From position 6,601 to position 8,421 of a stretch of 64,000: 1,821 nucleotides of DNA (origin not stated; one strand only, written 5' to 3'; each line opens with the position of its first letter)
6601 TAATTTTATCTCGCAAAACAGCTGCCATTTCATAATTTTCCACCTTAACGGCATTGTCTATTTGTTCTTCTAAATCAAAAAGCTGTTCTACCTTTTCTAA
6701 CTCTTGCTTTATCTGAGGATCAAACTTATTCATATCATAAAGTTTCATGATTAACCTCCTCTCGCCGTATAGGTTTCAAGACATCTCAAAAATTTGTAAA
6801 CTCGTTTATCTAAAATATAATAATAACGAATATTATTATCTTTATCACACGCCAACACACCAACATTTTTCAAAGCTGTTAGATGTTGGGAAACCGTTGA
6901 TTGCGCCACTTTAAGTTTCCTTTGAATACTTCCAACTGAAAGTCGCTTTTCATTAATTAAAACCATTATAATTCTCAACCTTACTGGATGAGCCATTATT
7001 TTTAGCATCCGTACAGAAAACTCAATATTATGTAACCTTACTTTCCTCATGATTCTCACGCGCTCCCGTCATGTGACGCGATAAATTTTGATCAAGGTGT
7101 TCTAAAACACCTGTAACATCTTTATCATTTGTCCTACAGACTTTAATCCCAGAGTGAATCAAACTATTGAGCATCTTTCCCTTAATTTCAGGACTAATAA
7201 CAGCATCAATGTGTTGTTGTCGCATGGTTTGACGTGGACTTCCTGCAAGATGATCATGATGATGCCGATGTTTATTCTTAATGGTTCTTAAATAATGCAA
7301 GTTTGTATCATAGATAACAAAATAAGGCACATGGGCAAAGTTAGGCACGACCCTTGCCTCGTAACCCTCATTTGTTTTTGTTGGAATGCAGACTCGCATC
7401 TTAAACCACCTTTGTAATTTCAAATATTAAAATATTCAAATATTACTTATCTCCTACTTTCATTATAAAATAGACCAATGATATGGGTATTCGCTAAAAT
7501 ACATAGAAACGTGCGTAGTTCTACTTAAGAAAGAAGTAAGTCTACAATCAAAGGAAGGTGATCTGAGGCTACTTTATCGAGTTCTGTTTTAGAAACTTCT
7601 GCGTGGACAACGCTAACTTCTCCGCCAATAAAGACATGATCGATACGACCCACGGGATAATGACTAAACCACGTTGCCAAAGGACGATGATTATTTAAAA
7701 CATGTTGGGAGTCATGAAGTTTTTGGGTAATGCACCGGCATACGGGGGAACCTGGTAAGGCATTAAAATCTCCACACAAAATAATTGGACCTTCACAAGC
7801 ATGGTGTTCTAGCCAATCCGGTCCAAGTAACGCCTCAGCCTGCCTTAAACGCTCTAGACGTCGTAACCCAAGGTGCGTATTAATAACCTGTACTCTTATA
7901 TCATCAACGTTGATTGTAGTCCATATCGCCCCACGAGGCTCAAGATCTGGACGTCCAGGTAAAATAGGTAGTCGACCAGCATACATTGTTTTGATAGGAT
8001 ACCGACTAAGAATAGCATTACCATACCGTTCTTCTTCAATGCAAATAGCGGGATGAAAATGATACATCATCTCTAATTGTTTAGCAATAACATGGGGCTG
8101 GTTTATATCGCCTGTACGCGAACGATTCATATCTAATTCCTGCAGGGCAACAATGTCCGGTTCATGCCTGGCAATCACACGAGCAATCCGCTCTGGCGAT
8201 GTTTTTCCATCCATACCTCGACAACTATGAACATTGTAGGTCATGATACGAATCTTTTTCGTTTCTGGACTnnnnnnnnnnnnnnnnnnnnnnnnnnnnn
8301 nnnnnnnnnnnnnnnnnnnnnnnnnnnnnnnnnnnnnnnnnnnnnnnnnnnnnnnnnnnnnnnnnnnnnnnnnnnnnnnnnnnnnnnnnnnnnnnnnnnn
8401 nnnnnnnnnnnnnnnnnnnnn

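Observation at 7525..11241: Giant single-polypeptide fusion of a glycosyltransferase with two different phosphoesterase domains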

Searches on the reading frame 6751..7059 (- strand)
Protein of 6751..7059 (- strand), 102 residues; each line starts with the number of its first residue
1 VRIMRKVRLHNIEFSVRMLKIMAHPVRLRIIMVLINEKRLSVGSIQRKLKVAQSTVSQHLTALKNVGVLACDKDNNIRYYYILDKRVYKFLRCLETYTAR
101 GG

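Call 9: search_protein_families(library=pfam, proteins=[window:6751-7059:-], max_evalue=0.01)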
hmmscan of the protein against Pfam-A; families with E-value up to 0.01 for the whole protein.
window:6751-7059:- (102 aa): 11 families
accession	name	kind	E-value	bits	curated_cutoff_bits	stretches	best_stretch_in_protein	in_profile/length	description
PF01022.26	HTH_5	-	1.2e-10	41.5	22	1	25-68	2-44/47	Bacterial regulatory protein, arsR family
PF12840.13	HTH_20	-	1.6e-08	34.8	27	1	22-70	1-49/51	Helix-turn-helix domain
PF13601.12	HTH_34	-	6e-06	26.8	27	1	26-77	1-52/80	Winged helix DNA-binding domain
PF25212.1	HVO_A0114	-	0.00032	20.9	27.6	1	21-78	18-75/84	HVO_A0114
PF13412.12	HTH_24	-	0.00065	19.7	21.9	1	27-68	5-46/48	Winged helix-turn-helix DNA-binding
PF08279.18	HTH_11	-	0.001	19.3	25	1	27-68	2-44/55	HTH domain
PF01978.25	TrmB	-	0.0013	19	25.6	1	33-81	16-64/68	Sugar-specific transcriptional regulator TrmB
PF01047.28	MarR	-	0.0022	18.3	24.6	1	27-63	5-41/59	MarR family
PF12802.13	MarR_2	-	0.0034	17.9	27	1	27-68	7-49/61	MarR family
PF09339.16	HTH_IclR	-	0.0048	17.1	22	0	36-69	14-48/52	IclR helix-turn-helix domain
PF21476.4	PF0610-like_N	-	0.0075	16.9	33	0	27-63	3-38/50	PF0610-like, N-terminal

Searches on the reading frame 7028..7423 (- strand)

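Call 9: search_protein_families(library=pfam, proteins=[window:7028-7423:-], max_evalue=0.01)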
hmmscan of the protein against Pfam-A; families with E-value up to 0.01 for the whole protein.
window:7028-7423:- (131 aa): 1 family
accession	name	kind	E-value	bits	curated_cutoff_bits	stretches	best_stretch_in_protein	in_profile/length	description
PF02579.22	Nitro_FeMo-Co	-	5.9e-12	46.2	26.3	1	23-110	3-92/94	Dinitrogenase iron-molybdenum cofactor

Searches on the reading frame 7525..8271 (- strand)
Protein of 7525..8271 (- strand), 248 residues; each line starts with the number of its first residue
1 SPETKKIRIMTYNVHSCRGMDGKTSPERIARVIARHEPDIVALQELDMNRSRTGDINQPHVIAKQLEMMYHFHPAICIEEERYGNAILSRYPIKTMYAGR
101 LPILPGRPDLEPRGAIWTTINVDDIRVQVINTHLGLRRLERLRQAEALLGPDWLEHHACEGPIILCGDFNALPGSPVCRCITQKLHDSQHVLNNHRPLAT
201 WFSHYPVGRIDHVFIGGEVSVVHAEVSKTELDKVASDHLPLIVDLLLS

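Call 54: search_protein_families(library=ncbifam, proteins=[window:7525-8271:-], max_evalue=0.01)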
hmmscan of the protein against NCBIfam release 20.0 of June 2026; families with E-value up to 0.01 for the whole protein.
window:7525-8271:- (248 aa): 7 families
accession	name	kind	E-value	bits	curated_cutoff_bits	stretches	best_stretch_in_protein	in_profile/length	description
NF003842.0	PRK05421.1-4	equivalog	1.3e-11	44.4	144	2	157-246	173-256/259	endonuclease/exonuclease/phosphatase family protein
TIGR00633.1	xth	equivalog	9.5e-11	41.7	99.05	1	8-171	2-152/255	exodeoxyribonuclease III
TIGR00195.1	exoDNase_III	equivalog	6.9e-06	25.9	182.55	1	8-172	2-150/254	exodeoxyribonuclease III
NF003840.0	PRK05421.1-2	equivalog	3e-05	23.2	163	1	144-246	188-279/282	endonuclease/exonuclease/phosphatase family protein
NF000373.1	vanJ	equivalog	0.00026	20.5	700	1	156-242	246-325/330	teicoplanin resistance protein VanJ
NF003841.0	PRK05421.1-3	equivalog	0.00053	19.5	223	1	126-245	153-258/261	endonuclease/exonuclease/phosphatase family protein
NF008733.0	PRK11756.1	equivalog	0.0018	17.6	280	1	8-132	2-109/269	exodeoxyribonuclease III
